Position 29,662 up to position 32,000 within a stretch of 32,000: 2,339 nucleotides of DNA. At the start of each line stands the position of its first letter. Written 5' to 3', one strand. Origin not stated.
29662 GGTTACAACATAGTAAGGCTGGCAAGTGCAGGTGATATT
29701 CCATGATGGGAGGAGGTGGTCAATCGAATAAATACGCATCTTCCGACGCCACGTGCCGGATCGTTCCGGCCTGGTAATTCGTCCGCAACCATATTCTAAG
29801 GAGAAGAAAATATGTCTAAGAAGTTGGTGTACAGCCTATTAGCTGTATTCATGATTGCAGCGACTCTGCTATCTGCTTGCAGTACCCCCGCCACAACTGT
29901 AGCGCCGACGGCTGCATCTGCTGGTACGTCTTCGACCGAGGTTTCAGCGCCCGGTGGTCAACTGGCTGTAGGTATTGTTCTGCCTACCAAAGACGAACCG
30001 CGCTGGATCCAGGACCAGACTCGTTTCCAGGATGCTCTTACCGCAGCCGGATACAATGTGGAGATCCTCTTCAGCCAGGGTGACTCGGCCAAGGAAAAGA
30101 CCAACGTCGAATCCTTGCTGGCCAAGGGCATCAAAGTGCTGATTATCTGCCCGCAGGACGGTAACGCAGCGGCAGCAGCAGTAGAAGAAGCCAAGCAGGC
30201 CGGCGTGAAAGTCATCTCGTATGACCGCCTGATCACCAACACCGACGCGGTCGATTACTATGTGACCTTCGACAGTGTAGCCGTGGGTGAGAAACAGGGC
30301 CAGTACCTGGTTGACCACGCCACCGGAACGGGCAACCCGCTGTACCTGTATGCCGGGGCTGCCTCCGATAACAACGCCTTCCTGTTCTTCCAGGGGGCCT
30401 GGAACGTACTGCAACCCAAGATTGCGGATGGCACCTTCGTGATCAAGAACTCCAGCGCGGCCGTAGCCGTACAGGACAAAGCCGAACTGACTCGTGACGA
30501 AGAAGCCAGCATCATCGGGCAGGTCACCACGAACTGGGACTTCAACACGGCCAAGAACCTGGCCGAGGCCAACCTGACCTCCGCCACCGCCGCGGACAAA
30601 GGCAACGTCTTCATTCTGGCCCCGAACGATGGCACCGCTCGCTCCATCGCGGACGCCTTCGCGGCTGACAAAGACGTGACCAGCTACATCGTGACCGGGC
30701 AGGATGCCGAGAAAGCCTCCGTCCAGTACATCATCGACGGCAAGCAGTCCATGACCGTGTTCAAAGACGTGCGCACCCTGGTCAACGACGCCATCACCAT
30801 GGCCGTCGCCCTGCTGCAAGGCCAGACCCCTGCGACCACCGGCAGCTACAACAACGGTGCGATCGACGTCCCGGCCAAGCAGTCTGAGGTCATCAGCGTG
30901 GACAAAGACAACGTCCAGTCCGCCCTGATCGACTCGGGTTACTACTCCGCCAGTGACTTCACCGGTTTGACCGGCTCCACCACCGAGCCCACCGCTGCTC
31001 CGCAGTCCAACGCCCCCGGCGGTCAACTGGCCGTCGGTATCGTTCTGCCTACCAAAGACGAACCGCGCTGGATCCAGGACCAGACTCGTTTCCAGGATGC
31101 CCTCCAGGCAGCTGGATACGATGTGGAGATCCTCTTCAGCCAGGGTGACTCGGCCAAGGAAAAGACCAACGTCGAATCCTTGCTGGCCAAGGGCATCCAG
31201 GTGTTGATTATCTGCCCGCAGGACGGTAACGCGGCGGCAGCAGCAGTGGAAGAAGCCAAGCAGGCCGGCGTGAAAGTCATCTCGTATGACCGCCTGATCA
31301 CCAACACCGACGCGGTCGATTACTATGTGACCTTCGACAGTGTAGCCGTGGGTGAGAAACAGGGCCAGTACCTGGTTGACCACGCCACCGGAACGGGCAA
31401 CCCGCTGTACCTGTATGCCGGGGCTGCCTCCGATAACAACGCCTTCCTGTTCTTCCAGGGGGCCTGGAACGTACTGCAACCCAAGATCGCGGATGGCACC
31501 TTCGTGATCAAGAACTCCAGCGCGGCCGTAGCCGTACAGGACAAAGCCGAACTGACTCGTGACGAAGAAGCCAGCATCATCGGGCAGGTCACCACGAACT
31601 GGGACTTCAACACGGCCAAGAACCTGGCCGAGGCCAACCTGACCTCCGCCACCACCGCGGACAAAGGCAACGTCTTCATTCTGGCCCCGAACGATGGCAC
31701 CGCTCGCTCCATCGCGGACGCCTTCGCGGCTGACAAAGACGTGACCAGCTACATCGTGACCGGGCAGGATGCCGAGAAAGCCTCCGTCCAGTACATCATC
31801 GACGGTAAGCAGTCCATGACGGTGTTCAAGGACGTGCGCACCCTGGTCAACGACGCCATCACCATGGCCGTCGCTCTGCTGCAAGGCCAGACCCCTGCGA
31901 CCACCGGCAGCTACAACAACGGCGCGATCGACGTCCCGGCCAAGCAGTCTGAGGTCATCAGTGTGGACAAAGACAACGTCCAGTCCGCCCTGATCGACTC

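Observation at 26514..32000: Candidate transporter-coupled sugar-sensing system: a kinase with an ABC-ATPase input domain, a REC-HTH-REC regulator and a duplicated ChvE-like binding protein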

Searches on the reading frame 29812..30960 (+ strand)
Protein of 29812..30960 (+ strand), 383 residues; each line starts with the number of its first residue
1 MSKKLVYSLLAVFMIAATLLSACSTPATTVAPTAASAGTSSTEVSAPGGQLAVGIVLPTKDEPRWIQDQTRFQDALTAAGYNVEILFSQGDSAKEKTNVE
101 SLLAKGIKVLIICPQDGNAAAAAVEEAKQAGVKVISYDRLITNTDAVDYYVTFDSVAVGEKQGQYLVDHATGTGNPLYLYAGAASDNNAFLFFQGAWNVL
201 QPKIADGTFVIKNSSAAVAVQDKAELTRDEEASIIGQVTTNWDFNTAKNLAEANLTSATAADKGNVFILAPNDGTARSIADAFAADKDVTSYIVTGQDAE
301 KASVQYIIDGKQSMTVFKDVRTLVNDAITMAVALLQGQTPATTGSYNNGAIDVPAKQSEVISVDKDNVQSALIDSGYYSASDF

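Call 7: search_protein_families(library=ncbifam, proteins=[window:29812-30960:+], max_evalue=0.01)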
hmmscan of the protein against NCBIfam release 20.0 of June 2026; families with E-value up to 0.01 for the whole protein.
seq(383 aa): 12 families
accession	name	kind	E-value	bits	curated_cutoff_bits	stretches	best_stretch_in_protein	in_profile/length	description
NF040907.2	ChvE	equivalog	4.9e-80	269.2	460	1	53-382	1-323/324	multiple monosaccharide ABC transporter substrate-binding protein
TIGR02634.1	xylF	equivalog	1.4e-58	198.9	389.55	2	57-211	5-156/302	D-xylose ABC transporter substrate-binding protein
NF007680.0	PRK10355.1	equivalog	6.4e-55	186.7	504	1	43-382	18-329/331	D-xylose ABC transporter substrate-binding protein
NF045705.1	SurfProtP46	equivalog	6.3e-27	94.3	800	2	3-166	4-160/412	surface antigen P46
NF007936.0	PRK10653.1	equivalog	2.7e-17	63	337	1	44-171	19-146/295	ribose ABC transporter substrate-binding protein RbsB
NF011924.1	PRK15395.1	equivalog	6.9e-12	45.1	420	1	83-369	57-327/329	galactose/glucose ABC transporter substrate-binding protein MglB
NF007254.0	PRK09701.1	equivalog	5.9e-10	38.8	335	1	52-185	26-167/311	D-allose transporter substrate-binding protein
NF041827.1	YtfQ_transport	equivalog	4e-06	26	510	1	79-173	54-150/320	galactofuranose ABC transporter, galactofuranose-binding protein YtfQ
TIGR02637.1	RhaS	equivalog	1.6e-05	24.4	342.25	1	97-187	47-137/302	rhamnose ABC transporter substrate-binding protein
NF008705.0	PRK11713.6-4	equivalog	0.0028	16.9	343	1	66-142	150-221/248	16S rRNA (uracil(1498)-N(3))-methyltransferase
NF007449.0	PRK10014.1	subfamily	0.0043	16.1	310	1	62-167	76-178/342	Mal regulon transcriptional regulator MalI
NF008452.0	PRK11303.1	equivalog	0.0069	15.6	385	0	52-144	63-154/332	catabolite repressor/activator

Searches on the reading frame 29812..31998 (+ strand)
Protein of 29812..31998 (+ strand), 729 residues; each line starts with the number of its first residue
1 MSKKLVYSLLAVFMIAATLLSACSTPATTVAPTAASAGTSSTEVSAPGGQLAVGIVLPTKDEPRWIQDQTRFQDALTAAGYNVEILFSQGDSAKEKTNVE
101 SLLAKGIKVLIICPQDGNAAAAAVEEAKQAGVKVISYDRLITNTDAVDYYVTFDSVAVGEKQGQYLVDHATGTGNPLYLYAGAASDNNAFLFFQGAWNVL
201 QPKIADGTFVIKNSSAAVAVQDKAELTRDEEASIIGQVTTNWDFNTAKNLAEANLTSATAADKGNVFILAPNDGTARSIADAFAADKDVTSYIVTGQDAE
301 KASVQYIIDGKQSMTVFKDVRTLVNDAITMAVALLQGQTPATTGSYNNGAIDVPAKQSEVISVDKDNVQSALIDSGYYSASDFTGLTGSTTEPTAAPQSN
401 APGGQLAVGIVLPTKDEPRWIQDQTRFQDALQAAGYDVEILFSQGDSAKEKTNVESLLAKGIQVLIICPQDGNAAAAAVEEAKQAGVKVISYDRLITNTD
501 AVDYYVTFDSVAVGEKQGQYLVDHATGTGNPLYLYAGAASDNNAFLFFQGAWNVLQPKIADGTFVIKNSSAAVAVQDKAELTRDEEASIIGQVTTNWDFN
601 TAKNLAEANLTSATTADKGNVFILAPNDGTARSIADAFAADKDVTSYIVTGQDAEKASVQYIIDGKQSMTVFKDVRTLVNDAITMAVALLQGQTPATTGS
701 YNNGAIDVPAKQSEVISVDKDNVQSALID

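Call 6: search_protein_families(library=pfam, proteins=[window:29812-31998:+], max_evalue=0.01)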
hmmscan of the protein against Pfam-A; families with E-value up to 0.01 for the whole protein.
seq(729 aa): 9 families
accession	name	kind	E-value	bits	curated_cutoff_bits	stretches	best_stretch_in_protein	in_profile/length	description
PF13407.12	Peripla_BP_4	-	1.2e-93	313.8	35.1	2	53-338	1-257/258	Periplasmic binding protein domain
PF00532.27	Peripla_BP_1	-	7.4e-26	91.7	22.2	2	51-174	2-123/281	Periplasmic binding proteins and sugar binding domain of LacI family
PF18938.6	aRib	-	9.1e-08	32.2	27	1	211-279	3-62/71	Atypical Rib domain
PF01225.30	Mur_ligase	-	2.6e-06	28.2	21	0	89-139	27-82/95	Mur ligase family, catalytic domain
PF02875.26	Mur_ligase_C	-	0.0001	23.6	28.4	0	238-331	12-115/127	Mur ligase, glutamate ligase domain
PF08734.17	GYD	-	0.0018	18.7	31.4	0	117-150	19-53/91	GYD domain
PF13380.12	CoA_binding_2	-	0.0036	18.2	22.8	0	98-135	71-106/116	CoA binding domain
PF01380.27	SIS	-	0.0053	17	25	0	437-477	55-96/131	SIS domain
PF22353.1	PF1197-like_C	-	0.0056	16.9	27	0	49-71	8-30/50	NAD(P)H:rubredoxin oxidoreductase, C-terminal domain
